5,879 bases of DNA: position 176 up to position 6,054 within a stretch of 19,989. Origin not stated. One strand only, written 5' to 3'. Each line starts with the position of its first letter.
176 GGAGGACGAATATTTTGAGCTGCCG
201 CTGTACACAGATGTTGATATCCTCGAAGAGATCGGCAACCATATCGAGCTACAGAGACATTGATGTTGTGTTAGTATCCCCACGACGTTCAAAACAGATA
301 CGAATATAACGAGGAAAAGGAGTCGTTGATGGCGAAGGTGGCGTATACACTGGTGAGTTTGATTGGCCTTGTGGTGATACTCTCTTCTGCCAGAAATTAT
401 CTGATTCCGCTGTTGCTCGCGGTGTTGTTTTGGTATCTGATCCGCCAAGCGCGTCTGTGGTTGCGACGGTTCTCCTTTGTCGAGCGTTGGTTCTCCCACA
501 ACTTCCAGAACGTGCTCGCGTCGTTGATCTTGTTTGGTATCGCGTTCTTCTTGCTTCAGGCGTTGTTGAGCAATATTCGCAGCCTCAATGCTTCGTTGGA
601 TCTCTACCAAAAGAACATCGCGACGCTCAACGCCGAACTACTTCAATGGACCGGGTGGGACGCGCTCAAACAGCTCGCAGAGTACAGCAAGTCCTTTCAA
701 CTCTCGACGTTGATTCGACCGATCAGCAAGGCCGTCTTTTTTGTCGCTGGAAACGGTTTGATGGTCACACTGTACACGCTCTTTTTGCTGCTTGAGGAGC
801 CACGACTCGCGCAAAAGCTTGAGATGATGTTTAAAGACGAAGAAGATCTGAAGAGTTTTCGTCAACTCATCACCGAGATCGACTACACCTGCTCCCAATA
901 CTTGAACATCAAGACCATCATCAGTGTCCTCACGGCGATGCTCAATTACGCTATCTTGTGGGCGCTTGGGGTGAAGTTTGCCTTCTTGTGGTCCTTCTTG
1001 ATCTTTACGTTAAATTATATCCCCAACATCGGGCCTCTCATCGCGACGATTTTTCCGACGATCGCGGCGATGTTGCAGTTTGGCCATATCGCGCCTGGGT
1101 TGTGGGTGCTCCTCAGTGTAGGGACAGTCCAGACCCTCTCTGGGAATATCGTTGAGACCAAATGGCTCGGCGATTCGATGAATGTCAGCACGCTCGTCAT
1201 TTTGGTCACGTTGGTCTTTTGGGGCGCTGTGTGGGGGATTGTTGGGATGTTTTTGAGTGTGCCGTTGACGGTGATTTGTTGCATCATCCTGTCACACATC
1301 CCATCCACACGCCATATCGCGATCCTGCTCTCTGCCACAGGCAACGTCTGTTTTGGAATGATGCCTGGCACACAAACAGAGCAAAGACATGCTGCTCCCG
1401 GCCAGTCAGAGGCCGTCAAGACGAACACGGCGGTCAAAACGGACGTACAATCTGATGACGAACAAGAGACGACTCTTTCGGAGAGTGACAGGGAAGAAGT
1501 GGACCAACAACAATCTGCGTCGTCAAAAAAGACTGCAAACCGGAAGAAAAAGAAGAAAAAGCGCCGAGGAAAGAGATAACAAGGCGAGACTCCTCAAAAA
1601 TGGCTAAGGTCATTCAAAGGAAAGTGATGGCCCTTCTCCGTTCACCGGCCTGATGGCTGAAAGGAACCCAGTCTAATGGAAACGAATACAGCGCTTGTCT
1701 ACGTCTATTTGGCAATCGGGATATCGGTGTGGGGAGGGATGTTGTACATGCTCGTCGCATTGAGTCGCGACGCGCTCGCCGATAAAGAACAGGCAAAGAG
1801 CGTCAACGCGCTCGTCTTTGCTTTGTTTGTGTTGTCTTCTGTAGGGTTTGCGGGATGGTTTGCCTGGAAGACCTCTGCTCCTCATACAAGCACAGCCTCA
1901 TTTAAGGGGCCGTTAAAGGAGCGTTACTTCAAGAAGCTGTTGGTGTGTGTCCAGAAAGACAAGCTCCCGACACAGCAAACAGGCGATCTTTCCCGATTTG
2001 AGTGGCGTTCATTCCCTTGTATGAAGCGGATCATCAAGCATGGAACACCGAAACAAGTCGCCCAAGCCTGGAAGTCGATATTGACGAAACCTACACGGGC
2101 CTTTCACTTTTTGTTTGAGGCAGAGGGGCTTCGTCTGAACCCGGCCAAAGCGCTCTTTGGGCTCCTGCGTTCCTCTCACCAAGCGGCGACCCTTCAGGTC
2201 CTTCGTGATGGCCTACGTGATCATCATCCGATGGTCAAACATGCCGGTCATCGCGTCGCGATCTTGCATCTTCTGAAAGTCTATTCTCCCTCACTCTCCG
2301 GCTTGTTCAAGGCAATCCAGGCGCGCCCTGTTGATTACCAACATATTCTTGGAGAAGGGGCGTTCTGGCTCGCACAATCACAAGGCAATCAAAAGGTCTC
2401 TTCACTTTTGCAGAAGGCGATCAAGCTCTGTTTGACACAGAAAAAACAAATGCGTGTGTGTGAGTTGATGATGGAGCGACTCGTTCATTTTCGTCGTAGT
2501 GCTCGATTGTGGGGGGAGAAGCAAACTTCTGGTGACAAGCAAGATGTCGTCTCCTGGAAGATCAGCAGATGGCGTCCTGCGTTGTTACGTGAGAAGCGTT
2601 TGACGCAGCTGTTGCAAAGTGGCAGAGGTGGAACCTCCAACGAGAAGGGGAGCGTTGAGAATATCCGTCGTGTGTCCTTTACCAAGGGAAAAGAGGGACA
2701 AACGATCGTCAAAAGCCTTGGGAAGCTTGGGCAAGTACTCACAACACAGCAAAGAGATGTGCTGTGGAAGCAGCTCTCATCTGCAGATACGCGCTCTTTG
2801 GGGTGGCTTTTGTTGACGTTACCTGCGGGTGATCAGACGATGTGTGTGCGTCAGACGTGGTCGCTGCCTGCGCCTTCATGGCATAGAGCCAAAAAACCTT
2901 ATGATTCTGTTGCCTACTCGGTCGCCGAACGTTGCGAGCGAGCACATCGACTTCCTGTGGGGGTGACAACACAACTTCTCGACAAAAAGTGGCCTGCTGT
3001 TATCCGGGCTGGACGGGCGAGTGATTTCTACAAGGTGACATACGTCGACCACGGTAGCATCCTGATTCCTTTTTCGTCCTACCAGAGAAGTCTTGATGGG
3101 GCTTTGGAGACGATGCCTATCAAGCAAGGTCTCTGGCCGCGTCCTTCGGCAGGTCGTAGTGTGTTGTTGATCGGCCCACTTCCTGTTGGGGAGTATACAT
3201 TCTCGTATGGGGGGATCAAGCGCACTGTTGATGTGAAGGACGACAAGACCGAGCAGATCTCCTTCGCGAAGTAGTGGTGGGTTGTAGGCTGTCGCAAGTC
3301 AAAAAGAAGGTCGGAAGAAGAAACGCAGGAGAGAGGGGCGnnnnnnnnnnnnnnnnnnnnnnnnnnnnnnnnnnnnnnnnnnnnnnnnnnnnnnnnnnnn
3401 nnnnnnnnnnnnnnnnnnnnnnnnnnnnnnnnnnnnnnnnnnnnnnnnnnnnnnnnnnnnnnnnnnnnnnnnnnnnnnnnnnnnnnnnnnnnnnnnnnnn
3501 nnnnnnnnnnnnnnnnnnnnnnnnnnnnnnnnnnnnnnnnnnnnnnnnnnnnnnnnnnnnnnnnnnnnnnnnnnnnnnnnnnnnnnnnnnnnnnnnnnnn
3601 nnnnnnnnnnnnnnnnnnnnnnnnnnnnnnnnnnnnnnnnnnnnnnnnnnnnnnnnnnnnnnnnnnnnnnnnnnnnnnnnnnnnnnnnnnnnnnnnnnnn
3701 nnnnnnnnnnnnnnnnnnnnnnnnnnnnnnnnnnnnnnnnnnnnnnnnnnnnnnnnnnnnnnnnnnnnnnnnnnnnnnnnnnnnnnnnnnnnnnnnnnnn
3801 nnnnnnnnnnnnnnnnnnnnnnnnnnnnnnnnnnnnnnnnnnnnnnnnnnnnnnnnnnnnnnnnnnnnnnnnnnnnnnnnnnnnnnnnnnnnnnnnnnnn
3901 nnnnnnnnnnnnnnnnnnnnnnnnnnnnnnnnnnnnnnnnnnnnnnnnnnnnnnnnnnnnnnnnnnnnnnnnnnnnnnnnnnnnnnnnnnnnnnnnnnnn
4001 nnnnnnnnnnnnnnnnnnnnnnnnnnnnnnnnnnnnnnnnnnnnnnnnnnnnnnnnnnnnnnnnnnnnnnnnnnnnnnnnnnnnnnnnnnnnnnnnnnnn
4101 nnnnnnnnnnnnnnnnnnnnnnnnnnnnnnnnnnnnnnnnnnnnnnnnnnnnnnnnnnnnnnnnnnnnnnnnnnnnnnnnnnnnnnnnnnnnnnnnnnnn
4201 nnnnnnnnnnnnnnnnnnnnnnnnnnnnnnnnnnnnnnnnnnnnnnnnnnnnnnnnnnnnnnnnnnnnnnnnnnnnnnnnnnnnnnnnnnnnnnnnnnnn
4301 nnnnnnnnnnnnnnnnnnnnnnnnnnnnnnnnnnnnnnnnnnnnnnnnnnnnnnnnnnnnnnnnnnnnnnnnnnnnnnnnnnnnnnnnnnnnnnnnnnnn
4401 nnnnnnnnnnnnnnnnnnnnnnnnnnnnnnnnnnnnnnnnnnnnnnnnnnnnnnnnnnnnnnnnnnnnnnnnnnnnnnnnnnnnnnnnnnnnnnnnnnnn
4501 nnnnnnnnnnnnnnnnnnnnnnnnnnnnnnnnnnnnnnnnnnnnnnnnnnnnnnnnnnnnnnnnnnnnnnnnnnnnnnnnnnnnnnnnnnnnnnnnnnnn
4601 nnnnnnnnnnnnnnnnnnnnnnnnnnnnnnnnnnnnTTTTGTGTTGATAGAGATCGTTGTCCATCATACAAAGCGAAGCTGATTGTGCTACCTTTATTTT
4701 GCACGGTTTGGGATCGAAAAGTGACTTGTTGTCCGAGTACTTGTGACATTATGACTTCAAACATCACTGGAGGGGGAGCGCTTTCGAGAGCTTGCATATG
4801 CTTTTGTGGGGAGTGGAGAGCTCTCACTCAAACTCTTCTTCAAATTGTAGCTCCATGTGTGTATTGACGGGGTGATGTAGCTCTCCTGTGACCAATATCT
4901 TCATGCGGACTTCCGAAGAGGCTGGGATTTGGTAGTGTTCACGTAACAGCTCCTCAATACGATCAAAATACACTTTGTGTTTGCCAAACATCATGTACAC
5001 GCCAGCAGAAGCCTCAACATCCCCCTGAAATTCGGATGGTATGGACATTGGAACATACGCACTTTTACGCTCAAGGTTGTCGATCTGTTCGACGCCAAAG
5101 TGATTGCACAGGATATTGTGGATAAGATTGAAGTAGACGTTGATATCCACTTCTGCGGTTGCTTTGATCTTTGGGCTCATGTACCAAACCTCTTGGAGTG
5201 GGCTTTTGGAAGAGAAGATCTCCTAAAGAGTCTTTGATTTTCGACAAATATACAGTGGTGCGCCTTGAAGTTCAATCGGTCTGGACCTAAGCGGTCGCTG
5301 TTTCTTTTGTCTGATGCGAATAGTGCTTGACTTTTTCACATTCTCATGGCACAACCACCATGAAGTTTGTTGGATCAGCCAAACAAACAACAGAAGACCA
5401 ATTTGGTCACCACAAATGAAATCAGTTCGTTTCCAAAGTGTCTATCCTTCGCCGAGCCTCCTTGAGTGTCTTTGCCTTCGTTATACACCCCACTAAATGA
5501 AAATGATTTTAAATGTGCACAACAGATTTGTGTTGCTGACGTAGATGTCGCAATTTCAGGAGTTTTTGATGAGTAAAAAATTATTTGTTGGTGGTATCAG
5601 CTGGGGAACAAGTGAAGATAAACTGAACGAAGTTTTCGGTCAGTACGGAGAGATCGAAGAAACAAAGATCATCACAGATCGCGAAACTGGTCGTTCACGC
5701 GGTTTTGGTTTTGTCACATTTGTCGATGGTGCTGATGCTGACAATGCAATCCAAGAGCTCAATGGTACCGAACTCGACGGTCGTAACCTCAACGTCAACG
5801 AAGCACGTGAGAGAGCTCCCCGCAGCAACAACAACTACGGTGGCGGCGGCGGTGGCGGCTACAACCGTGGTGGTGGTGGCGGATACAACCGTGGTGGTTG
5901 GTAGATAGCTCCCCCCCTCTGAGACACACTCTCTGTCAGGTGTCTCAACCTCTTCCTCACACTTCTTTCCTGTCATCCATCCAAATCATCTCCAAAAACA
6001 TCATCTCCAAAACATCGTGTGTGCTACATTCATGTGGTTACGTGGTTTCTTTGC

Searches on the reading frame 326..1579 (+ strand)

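Call 25: search_protein_families(library=pfam, proteins=[window:326-1579:+], max_evalue=0.001)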
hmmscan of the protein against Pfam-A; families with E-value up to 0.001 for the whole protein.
window:326-1579:+ (417 aa): 1 family
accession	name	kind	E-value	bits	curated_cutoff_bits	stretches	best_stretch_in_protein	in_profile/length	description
PF01594.21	AI-2E_transport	-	1.3e-46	159.8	34.3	1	9-325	5-326/327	AI-2E family transporter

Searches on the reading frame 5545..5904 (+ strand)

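Call 4: search_protein_families(library=pfam, proteins=[window:5545-5904:+], max_evalue=1)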
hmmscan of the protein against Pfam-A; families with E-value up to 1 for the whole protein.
window:5545-5904:+ (119 aa): 5 families
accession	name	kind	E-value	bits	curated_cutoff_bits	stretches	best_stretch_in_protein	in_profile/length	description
PF00076.28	RRM_1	-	1.6e-24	86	20.7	1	13-82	1-69/70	RNA recognition motif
PF13893.12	RRM_5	-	2e-05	24.8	27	1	23-90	40-102/125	RNA recognition motif. (a.k.a. RRM, RBD, or RNP domain)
PF16367.11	RRM_7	-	7.8e-05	23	27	1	10-61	1-58/94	RNA recognition motif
PF16842.11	RRM_occluded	-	0.025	14.9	30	1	23-87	14-73/79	Occluded RNA-recognition motif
PF24475.1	RBD_DEAH11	-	0.027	15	28.4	1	46-87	73-113/115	DEAH11-like, RNA-binding domain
